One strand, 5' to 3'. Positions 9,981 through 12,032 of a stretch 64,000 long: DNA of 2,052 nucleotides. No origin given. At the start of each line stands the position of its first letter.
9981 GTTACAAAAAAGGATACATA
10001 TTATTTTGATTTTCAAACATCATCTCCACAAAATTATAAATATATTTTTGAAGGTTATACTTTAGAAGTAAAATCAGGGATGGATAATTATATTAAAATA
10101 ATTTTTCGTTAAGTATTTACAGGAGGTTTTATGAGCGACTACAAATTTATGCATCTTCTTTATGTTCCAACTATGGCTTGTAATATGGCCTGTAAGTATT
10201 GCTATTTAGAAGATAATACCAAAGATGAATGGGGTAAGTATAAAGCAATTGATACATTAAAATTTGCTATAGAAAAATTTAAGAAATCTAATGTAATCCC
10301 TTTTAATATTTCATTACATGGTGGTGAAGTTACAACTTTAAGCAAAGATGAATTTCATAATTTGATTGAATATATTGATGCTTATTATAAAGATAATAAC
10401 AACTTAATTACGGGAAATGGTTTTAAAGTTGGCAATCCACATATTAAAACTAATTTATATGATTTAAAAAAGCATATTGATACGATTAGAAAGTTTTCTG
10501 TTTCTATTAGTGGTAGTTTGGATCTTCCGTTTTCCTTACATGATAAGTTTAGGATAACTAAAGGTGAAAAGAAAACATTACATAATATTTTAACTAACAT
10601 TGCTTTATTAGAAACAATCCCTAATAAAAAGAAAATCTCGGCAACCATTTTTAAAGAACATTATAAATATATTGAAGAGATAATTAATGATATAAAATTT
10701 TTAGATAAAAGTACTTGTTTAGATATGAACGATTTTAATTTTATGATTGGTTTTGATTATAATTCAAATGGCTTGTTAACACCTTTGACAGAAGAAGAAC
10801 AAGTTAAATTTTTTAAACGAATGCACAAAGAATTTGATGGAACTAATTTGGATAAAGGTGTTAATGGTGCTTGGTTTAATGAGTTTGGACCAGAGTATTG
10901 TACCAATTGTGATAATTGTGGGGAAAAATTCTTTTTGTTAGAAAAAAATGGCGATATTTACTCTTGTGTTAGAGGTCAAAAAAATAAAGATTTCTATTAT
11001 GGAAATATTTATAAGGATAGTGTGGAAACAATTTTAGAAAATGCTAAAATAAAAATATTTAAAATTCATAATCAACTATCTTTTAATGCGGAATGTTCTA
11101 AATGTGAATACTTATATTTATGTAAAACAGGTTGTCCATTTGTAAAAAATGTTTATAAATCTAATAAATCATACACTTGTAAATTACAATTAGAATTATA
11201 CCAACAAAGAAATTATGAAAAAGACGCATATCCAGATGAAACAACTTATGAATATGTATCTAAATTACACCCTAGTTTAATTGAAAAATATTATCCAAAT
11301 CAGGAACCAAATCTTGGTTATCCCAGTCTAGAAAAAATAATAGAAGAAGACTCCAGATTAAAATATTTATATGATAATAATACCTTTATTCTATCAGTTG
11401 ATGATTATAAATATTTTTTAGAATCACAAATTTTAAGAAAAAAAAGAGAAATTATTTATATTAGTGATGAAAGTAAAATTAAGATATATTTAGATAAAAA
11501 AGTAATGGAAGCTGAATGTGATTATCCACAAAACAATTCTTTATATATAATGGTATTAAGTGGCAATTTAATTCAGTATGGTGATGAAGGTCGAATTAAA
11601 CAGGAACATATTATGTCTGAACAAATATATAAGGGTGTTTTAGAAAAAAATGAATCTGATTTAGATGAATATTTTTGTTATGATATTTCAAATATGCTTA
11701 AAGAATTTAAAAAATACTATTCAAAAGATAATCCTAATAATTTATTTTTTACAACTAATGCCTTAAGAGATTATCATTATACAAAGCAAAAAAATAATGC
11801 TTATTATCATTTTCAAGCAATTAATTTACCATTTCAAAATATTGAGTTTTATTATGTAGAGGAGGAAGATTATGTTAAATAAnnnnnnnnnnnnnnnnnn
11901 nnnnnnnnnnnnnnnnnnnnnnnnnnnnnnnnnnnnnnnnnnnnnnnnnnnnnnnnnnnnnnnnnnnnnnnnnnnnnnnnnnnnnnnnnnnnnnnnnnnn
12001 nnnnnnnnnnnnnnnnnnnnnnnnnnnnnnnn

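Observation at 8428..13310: Compact operon: membrane-LRR protein, long radical-SAM/SPASM enzyme, coupled poly-Asn protein and double zinc-ribbon membrane protein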

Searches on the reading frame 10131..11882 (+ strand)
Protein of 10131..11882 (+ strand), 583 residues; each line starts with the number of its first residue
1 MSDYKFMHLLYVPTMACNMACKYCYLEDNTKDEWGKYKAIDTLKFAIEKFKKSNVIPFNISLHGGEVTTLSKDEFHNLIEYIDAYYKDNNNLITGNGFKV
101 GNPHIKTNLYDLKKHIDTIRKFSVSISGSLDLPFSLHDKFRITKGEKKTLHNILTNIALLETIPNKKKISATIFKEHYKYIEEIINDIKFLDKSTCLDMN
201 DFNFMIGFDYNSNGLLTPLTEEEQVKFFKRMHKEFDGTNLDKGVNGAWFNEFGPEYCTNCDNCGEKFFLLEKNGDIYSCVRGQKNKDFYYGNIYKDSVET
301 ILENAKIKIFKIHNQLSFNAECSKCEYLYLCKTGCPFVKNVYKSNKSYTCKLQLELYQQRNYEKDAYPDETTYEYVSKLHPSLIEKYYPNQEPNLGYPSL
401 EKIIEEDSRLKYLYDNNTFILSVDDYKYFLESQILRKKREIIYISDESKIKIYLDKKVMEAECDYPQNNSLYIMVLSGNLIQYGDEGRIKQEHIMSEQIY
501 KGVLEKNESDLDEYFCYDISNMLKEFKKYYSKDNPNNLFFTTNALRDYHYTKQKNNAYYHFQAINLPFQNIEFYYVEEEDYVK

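Call 3: search_protein_families(library=pfam, proteins=[window:10131-11882:+], max_evalue=0.01)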
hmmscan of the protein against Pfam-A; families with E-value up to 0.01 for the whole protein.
window:10131-11882:+ (583 aa): 3 families
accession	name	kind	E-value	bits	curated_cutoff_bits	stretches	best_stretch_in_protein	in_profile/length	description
PF13353.11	Fer4_12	-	3.2e-07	31.1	22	1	16-130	14-117/137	4Fe-4S single cluster domain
PF04055.27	Radical_SAM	-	1.9e-06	28.6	29.5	1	11-187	1-165/166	Radical SAM superfamily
PF13186.11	SPASM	-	1.6e-05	25.6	21.5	1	260-326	1-67/67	Iron-sulfur cluster-binding domain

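Call 4: search_protein_families(library=ncbifam, proteins=[window:10131-11882:+], max_evalue=0.01)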
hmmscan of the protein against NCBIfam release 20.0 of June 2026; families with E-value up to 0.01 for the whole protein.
window:10131-11882:+ (583 aa): 33 families (the best 25 are shown)
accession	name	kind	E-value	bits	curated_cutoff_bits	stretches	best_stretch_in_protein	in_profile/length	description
NF041298.1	rSAM_mat_DynA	equivalog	2.1e-23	82.9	450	1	13-341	7-327/356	dynobactin maturation radical SAM/SPASM protein DynA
TIGR03942.1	sulfatase_rSAM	equivalog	2.6e-23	82.7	349.45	1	14-359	8-352/363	anaerobic sulfatase maturase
TIGR03978.1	rSAM_paired_1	equivalog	9.5e-18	64.2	370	1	7-187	84-256/466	His-Xaa-Ser system radical SAM maturase HxsB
NF038005.1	rSAM_mat_DarE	equivalog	2.5e-17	62.8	650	1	14-340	81-405/432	darobactin maturation radical SAM/SPASM protein DarE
TIGR04083.1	rSAM_pep_methan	hypoth_equivalog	1.3e-16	60.5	300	1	8-338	1-313/376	TIGR04083 family peptide-modifying radical SAM enzyme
NF047865.1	rSAM_PapB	equivalog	2.2e-16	60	340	1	14-341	10-322/330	PapB family radical SAM/SPASM ranthipeptide maturase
NF041300.1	rSAM_mat_DarW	exception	3.3e-16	59.1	650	2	12-162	46-186/415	radical SAM/SPASM peptide maturase DarW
NF041707.1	rSAM_YhhB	equivalog_domain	9.3e-15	54.4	445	1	16-171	11-163/369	cyclophane-forming radical SAM/SPASM peptide maturase YhhB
TIGR04261.1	rSAM_GlyRichRpt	subfamily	1.5e-14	53.8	310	1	13-186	3-171/363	cyclophane-forming radical SAM/SPASM peptide maturase GrrM/OscB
TIGR04463.1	rSAM_vs_C_rich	equivalog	3.4e-14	52.5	525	1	6-345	81-403/438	TIGR04463 family radical SAM/SPASM RiPP maturase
NF041718.1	rSAM_phane_AMC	equivalog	1.7e-13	50.3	425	1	6-166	5-153/362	cyclophane-forming radical SAM peptide maturase AmcB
NF010308.0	PRK13745.1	equivalog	1e-12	47.8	484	2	248-351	268-372/412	anaerobic sulfatase-maturation protein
TIGR04163.1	rSAM_cobopep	equivalog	3.4e-12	45.9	375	2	263-337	316-389/428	peptide-modifying radical SAM enzyme CbpB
TIGR04085.1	rSAM_more_4Fe4S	domain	6.6e-12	45.7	27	1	263-350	4-93/93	SPASM domain-containing protein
TIGR03906.1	quino_hemo_SAM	equivalog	3.7e-10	39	453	1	14-157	101-238/467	quinohemoprotein amine dehydrogenase maturation protein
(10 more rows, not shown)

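Call 6: find_homologous_proteins(query=window:10131-11882:+, max_evalue=0.001)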
Query window:10131-11882:+ (583 aa): 2282 proteins with E <= 0.001 among 8000 candidates; the best 120 are listed.
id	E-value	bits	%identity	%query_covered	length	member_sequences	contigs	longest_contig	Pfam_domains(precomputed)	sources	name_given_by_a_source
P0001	0.0e+0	1326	99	100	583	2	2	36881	PF13186.12,PF04055.28,PF13353.12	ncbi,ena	-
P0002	0.0e+0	1059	79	100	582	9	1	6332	PF13186.12,PF04055.28,PF13353.12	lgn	-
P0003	0.0e+0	1043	77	100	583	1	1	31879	PF13186.12,PF04055.28,PF13353.12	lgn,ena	-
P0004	0.0e+0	1015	77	100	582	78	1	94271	PF13186.12,PF04055.28,PF13353.12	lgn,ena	-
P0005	1.9e-285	966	74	99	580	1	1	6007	PF04055.28,PF13353.12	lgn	-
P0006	4.5e-284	962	72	98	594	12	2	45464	PF13186.12,PF04055.28,PF13353.12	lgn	-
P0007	9.9e-283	957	73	100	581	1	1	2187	PF13186.12,PF04055.28,PF13353.12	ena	-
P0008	7.3e-282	954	71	98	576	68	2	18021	PF04055.28,PF13353.12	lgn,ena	-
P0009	1.4e-281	953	73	99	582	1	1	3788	PF13186.12,PF04055.28,PF13353.12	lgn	-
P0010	4.9e-281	952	72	98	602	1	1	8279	PF04055.28,PF13353.12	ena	-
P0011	3.6e-280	949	71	99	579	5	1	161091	PF04055.28,PF13353.12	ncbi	-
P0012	5.3e-280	948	70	99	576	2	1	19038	PF13186.12,PF04055.28,PF13353.12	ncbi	-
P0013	7.4e-280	948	71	99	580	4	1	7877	PF13186.12,PF04055.28,PF13353.12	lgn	-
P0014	2.2e-279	946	72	99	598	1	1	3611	PF04055.28,PF13353.12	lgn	-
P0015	3.5e-279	946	70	98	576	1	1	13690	PF04055.28,PF13353.12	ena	-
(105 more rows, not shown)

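Call 8: find_related_loci(query=window:10131-11882:+, collection=genome_contigs, flank=6000)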
Query window:10131-11882:+ (583 aa) in genome_contigs; peptide patterns used: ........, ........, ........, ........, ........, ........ (x = any residue, [..] = any of these).
255 stretches matched a pattern; 219 encode a relative of the query (tblastn E <= 1e-3); the best 80 are kept; 80 distinct loci.
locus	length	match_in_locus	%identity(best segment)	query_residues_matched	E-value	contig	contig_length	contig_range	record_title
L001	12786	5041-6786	77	1-582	0e+0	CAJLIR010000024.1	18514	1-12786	MAG TPA_asm: uncultured Bacillales bacterium isolate ERR1600721-bin.53 genome assembly, contig: NODE_2326_length_18514_c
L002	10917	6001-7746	76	1-582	0e+0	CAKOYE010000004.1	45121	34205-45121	MAG: uncultured Bacilli bacterium isolate REFINED_METABAT215_TOP10_CONTIGS_1500_ASSEMBLY_K77_MERGED__Hadza_PheChl_Fiber-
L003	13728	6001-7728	71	5-580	0e+0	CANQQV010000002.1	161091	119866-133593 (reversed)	MAG: uncultured Bacilli bacterium isolate Lapin-008__bin54 genome assembly, contig: Lapin-008__NODE_70_length_161091_cov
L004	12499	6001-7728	72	5-580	0e+0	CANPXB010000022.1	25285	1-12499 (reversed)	MAG: uncultured Bacilli bacterium isolate Lapin-004__bin76 genome assembly, contig: Lapin-004__NODE_2359_length_25285_co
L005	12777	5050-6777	72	3-581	0e+0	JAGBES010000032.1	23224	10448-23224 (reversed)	MAG: Bacilli bacterium isolate RGIG9051 Water_deer_Rectum-4__c3237, whole genome shotgun sequence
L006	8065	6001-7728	72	3-581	0e+0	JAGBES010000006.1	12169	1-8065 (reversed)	MAG: Bacilli bacterium isolate RGIG9051 Water_deer_Rectum-4__c324, whole genome shotgun sequence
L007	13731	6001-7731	69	2-579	0e+0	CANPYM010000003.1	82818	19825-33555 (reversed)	MAG: uncultured Bacilli bacterium isolate Lapin-002__bin68 genome assembly, contig: Lapin-002__NODE_334_length_82818_cov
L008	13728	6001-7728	71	1-579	0e+0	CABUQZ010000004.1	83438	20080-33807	MAG TPA_asm: uncultured Clostridium sp. isolate MGYG-HGUT-04303 genome assembly, contig: GUT_GENOME265610_4, whole genom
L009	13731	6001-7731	69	2-579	0e+0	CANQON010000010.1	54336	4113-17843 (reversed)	MAG: uncultured Bacilli bacterium isolate Lapin-032__bin82 genome assembly, contig: Lapin-032__NODE_1029_length_54336_co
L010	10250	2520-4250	69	1-579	0e+0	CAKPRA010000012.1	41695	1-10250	MAG: uncultured Clostridia bacterium isolate REFINED_METABAT215_TOP10_CONTIGS_1500_ASSEMBLY_K77_MERGED__Hadza_MoBio_hadz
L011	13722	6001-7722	70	5-579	0e+0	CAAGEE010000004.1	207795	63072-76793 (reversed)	MAG TPA_asm: Bacilli bacterium, isolate HGM10852, WGS project CAAGEE010000000 data, contig: SRS476155_44_k119_16080, who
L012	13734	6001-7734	69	1-579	0e+0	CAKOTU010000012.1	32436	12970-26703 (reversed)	MAG: uncultured Bacilli bacterium isolate REFINED_METABAT215_TOP10_CONTIGS_1500_ASSEMBLY_K77_MERGED__Hadza_MoBio_hadza-E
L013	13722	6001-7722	70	5-579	0e+0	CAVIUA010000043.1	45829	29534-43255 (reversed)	bacterium isolate H07617-L1_cleanbin_000037 genome assembly, contig: Spades_H07617-L1_contig_406, whole genome shotgun s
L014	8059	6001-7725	69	1-577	0e+0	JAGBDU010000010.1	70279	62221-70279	MAG: Clostridia bacterium isolate RGIG9027 Water_deer_Rectum-4__c1282, whole genome shotgun sequence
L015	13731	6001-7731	69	2-579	0e+0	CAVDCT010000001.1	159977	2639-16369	Roseburia sp. AF12-17LB isolate H07620-L1_cleanbin_000017 genome assembly, contig: Spades_H07620-L1_contig_32, whole gen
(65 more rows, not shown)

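Call 14: search_solved_structures(query=window:10131-11882:+, max_evalue=0.001, show_alignments=2)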
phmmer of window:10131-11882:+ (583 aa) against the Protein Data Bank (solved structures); distinct sequences matched with E-value up to 0.001: 0.
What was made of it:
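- Tried and rejected: The single-sequence search with the enzyme found nothing (call 14).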

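Call 40: search_protein_families(library=phrogs, proteins=[window:10131-11882:+], max_evalue=0.01)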
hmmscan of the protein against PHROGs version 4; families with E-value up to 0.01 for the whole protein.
window:10131-11882:+ (583 aa): 2 families
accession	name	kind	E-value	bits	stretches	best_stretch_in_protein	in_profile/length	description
phrog_1802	-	other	1.6e-42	147.1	1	9-573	46-549/556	radical SAM domain-containing protein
phrog_626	-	DNA, RNA and nucleotide metabolism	3.9e-06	27.5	1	16-119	25-126/164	anaerobic ribonucleotide reductase small subunit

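Call 44: search_dna_similar(query=window:10131-11882:+, collection=phages, mode=protein, max_evalue=1e-8, max_rows=40)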
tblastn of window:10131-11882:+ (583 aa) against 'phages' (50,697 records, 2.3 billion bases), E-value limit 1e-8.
Records with a match: 2; places in all: 2; records where one place covers at least 80% of the query: 1.
Best place of each record, by identity: <60% 2.
By first word of the organism name: Campylobacter 1; Bacteriophage 1.
By host as written in the record: Campylobacter coli CAN 10 1; - 1.
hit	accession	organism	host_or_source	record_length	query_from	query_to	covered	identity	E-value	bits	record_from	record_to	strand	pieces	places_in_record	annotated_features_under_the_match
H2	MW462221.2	Campylobacter phage CAM-P21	Campylobacter coli CAN 10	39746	9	580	98%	35.5%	6e-89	306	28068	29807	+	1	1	hypothetical protein (x2)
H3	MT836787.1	Bacteriophage sp.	human fecal samples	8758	5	336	57%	24.1%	4e-10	69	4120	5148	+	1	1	record has no annotation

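Call 52: find_related_loci(query=A1, collection=viral_contigs, flank=5000)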
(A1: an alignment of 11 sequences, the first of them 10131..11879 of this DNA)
Query A1 (583 aa) in viral_contigs; peptide patterns used: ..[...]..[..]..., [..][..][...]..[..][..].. (x = any residue, [..] = any of these).
600 stretches matched a pattern (row limit reached: there are more); 71 encode a relative of the query (tblastn E <= 1e-3); 71 distinct loci.
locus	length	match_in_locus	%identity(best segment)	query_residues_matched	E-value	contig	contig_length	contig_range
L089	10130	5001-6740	36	9-580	7e-93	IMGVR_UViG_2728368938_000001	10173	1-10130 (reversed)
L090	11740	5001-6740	36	9-580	2e-92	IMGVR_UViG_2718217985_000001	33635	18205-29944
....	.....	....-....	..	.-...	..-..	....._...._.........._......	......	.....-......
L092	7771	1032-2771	36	9-580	2e-92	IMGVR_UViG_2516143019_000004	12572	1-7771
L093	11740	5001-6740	36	9-580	2e-92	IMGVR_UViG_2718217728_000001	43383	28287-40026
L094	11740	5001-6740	36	9-580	2e-92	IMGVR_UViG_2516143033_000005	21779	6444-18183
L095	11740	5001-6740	35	9-580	6e-90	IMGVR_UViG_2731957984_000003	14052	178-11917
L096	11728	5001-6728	34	9-577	4e-89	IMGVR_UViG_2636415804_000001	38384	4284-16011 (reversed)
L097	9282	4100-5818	36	9-575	9e-89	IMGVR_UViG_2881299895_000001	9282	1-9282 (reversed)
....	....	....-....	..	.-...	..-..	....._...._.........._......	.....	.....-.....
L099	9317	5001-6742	32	9-580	2e-73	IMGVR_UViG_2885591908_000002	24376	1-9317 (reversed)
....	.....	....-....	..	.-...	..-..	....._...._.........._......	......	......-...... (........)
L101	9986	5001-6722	34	9-575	1e-88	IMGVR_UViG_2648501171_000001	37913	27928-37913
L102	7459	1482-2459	22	4-367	6e-12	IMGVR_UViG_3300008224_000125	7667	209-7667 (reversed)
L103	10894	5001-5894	23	7-339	2e-10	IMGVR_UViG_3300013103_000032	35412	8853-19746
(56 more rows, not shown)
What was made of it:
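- Tried and rejected: The alignment-based scan worked (call 52).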

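Call 57: search_protein_families(library=padloc, proteins=[window:10131-11882:+], max_evalue=0.01)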
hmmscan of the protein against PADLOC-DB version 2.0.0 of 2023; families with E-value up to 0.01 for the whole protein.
window:10131-11882:+ (583 aa): 2 families
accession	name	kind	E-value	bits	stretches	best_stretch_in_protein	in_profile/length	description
PDLC02903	pVip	-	5.4e-07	27.3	1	14-119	7-96/257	Viperins not associated with kinases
PDLC02085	Cas4a2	-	0.0068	14.8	0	418-460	84-126/166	-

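Call 69: find_encoding_contigs(protein=P0001, flank=4000, max_places=3)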
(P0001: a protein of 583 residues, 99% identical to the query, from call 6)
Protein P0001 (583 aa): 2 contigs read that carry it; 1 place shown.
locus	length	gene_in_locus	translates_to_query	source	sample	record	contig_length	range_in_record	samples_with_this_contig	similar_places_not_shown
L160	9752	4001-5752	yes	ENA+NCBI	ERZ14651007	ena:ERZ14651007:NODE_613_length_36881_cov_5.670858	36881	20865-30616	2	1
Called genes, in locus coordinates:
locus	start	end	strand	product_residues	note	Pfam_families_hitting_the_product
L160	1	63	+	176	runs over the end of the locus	PF00149:Metallophos, PF12850:Metallophos_2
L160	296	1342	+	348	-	-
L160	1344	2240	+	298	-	PF04536:TPM_phosphatase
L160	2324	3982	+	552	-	PF13306:LRR_5, PF13855:LRR_8 (faint), PF13306:LRR_5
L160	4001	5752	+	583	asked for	PF04055:Radical_SAM (weak), PF13353:Fer4_12 (weak), PF13186:SPASM (faint)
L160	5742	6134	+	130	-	-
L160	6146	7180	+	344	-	-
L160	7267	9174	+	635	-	PF03717:PBP_dimer, PF00905:Transpeptidase, PF03793:PASTA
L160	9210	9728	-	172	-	-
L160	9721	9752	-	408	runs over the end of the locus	PF13487:HD_5, PF01966:HD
